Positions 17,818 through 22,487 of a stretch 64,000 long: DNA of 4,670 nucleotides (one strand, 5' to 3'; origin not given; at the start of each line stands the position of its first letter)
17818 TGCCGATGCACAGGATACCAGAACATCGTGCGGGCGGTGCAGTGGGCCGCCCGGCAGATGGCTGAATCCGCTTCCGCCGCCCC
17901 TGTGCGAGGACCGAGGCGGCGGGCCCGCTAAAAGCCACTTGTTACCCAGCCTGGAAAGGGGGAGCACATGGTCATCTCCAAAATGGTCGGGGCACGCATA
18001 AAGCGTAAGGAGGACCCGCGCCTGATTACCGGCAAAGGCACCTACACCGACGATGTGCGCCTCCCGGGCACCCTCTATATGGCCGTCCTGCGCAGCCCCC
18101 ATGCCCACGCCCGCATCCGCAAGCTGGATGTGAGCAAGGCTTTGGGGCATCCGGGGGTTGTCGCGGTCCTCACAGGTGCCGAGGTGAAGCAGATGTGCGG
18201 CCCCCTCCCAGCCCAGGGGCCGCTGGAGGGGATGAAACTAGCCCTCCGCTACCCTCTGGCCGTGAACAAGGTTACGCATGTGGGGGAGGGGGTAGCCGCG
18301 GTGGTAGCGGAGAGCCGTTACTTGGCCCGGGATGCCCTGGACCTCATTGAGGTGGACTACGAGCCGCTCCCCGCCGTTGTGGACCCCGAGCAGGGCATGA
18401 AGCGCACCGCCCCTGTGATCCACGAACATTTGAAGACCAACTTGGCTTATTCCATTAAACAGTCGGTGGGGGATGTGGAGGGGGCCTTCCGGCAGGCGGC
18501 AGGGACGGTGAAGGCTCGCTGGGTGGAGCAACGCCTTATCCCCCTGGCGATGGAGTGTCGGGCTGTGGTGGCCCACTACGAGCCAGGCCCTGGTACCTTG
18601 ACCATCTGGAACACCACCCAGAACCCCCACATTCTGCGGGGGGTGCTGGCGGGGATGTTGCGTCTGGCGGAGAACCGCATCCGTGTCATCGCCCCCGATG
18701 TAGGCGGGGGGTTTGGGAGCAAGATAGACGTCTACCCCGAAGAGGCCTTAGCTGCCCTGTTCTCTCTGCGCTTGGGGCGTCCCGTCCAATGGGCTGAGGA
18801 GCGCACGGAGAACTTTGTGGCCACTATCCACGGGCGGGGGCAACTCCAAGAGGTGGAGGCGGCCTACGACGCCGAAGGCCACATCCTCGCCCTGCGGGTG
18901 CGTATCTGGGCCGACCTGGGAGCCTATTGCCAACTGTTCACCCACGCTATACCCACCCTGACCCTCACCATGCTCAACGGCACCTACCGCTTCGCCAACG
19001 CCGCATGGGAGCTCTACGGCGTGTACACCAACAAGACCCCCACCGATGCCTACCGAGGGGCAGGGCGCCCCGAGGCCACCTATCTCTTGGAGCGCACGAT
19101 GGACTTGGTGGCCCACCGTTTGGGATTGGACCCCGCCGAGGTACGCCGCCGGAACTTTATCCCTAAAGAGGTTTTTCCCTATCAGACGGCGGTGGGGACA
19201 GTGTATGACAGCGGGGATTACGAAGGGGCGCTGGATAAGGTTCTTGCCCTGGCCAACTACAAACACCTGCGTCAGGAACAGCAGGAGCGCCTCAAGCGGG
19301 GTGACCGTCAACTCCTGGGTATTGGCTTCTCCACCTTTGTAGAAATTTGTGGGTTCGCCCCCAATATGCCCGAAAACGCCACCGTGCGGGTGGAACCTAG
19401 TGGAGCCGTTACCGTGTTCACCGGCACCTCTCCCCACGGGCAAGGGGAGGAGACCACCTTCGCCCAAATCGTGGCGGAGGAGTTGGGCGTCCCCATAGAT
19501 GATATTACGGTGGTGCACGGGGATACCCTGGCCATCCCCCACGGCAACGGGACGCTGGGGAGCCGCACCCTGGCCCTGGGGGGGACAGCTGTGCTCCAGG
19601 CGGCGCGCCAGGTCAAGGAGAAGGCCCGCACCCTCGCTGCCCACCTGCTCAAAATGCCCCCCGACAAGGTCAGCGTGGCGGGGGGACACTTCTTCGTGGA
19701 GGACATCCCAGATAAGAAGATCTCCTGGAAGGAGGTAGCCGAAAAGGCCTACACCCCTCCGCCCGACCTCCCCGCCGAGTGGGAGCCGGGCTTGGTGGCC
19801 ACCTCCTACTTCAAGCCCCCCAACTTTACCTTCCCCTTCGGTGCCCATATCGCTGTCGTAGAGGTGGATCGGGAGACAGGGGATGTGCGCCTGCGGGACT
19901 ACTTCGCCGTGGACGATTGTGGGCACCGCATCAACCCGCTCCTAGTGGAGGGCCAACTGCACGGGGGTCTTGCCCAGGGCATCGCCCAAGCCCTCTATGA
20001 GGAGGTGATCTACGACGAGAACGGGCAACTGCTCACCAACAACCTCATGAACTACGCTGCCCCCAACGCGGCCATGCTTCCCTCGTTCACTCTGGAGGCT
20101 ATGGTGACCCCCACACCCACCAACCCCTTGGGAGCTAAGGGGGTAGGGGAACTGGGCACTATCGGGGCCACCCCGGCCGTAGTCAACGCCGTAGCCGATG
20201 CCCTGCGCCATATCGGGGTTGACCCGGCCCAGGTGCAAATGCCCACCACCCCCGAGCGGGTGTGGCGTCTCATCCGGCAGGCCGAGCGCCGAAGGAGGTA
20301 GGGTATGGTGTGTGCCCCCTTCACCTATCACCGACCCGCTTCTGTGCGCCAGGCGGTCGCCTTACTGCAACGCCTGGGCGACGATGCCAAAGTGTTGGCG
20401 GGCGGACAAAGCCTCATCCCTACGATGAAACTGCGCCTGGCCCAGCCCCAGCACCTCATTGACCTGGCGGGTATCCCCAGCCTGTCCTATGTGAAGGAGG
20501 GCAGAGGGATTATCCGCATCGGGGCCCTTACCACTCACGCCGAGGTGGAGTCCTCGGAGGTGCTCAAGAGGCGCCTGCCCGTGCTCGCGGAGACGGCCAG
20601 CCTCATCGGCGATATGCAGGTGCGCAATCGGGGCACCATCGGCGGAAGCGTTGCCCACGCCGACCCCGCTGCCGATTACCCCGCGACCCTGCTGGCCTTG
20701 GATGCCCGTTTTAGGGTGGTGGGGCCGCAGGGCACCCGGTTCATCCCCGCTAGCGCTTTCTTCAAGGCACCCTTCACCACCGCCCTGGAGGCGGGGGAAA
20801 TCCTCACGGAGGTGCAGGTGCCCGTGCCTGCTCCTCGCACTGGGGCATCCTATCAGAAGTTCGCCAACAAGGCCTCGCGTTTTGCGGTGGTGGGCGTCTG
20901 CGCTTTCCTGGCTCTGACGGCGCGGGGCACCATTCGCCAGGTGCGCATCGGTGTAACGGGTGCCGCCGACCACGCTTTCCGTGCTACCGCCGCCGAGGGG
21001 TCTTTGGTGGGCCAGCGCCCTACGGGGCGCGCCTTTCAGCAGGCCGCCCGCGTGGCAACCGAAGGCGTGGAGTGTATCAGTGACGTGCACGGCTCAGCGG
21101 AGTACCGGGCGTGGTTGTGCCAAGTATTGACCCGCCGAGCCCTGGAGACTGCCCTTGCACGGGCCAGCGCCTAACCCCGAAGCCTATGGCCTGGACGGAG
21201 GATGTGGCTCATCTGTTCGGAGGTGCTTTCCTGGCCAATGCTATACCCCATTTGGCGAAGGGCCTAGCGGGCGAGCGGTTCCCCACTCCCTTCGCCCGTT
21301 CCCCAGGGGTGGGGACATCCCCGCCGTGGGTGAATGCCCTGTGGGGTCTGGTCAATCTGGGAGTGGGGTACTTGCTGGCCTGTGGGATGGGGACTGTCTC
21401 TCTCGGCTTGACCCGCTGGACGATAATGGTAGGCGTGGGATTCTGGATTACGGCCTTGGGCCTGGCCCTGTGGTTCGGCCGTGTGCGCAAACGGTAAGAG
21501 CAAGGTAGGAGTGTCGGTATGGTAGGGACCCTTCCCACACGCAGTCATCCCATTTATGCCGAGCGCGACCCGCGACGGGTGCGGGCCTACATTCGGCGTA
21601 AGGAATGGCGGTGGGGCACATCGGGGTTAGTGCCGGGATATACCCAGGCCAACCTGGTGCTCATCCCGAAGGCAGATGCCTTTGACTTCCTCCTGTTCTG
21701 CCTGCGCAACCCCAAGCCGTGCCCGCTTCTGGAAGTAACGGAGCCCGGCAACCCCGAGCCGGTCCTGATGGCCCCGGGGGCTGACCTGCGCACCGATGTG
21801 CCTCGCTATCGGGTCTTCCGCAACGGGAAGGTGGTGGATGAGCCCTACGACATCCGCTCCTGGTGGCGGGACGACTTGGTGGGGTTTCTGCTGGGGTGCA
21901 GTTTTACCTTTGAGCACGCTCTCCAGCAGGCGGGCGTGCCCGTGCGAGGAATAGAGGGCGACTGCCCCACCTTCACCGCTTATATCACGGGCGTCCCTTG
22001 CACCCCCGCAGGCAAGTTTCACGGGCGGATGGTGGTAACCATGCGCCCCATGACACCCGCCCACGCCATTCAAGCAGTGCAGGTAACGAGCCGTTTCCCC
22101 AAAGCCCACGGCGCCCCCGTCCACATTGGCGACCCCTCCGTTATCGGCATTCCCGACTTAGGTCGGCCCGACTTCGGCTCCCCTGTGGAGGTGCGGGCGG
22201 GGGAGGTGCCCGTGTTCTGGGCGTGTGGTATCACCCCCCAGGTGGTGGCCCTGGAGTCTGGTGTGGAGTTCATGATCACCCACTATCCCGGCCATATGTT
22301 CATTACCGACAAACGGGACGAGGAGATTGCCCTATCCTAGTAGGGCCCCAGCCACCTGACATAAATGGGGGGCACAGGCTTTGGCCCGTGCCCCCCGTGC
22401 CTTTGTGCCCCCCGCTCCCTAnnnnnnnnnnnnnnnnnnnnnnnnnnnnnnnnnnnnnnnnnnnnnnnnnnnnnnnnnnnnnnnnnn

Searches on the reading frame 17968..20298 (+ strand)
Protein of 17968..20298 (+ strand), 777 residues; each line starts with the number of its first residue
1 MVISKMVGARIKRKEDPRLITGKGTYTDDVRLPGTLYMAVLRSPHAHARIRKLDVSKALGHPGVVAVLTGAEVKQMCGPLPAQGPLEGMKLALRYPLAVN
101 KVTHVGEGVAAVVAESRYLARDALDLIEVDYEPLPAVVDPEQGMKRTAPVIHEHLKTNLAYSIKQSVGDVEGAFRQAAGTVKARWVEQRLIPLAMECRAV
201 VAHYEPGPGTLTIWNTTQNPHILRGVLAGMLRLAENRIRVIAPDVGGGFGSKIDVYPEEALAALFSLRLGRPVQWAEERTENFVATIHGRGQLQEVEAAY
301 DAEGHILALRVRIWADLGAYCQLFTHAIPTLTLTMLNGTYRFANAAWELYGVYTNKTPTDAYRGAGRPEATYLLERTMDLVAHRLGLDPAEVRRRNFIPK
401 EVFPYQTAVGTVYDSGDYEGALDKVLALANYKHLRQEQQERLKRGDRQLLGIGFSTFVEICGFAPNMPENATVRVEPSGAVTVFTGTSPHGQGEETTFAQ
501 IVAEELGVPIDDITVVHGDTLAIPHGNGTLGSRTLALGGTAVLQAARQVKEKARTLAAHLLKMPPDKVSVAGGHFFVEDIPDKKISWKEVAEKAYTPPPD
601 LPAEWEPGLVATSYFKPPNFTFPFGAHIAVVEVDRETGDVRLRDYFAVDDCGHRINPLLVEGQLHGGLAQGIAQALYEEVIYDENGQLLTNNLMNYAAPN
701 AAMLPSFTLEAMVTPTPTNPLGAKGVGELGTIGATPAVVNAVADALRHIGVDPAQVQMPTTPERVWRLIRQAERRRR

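Call 70: search_protein_families(library=pfam, proteins=[window:17968-20298:+], max_evalue=0.00001)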
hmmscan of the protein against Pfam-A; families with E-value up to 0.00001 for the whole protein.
window:17968-20298:+ (777 aa): 3 families
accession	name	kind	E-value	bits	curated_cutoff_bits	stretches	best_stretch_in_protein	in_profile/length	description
PF20256.3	MoCoBD_2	-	6.8e-94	314.9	27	1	425-705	2-283/283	Molybdopterin cofactor-binding domain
PF02738.23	MoCoBD_1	-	4.7e-82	275.2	27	1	151-397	1-244/244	Molybdopterin cofactor-binding domain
PF01315.27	Ald_Xan_dh_C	-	3e-29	102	31.3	1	21-135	1-110/110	Aldehyde oxidase and xanthine dehydrogenase, a/b hammerhead domain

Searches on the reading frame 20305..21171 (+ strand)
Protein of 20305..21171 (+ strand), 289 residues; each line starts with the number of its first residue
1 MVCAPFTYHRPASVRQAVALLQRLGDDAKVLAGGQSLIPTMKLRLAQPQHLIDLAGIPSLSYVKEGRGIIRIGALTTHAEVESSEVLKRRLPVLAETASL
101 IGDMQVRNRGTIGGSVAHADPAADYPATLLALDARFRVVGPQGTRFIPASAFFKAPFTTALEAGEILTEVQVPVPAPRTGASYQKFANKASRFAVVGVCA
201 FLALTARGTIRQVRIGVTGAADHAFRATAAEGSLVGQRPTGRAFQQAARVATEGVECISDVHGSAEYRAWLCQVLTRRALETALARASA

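Call 70: search_protein_families(library=pfam, proteins=[window:20305-21171:+], max_evalue=0.00001)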
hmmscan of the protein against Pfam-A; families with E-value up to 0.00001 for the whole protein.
window:20305-21171:+ (289 aa): 2 families
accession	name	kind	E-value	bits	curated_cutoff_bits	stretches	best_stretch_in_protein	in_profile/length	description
PF00941.27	FAD_binding_5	-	1.3e-55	188.2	27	1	5-174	2-169/170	FAD binding domain in molybdopterin dehydrogenase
PF03450.22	CO_deh_flav_C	-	2.5e-19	69.7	25.5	1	182-282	2-101/102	CO dehydrogenase flavoprotein C-terminal domain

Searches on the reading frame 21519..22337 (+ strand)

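Call 70: search_protein_families(library=pfam, proteins=[window:21519-22337:+], max_evalue=0.00001)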
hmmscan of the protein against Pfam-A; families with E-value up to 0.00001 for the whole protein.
window:21519-22337:+ (273 aa): 1 family
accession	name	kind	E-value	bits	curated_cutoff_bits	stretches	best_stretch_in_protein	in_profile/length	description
PF07286.17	D-Glu_cyclase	-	3e-59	199.4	25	1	121-264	1-143/143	D-glutamate cyclase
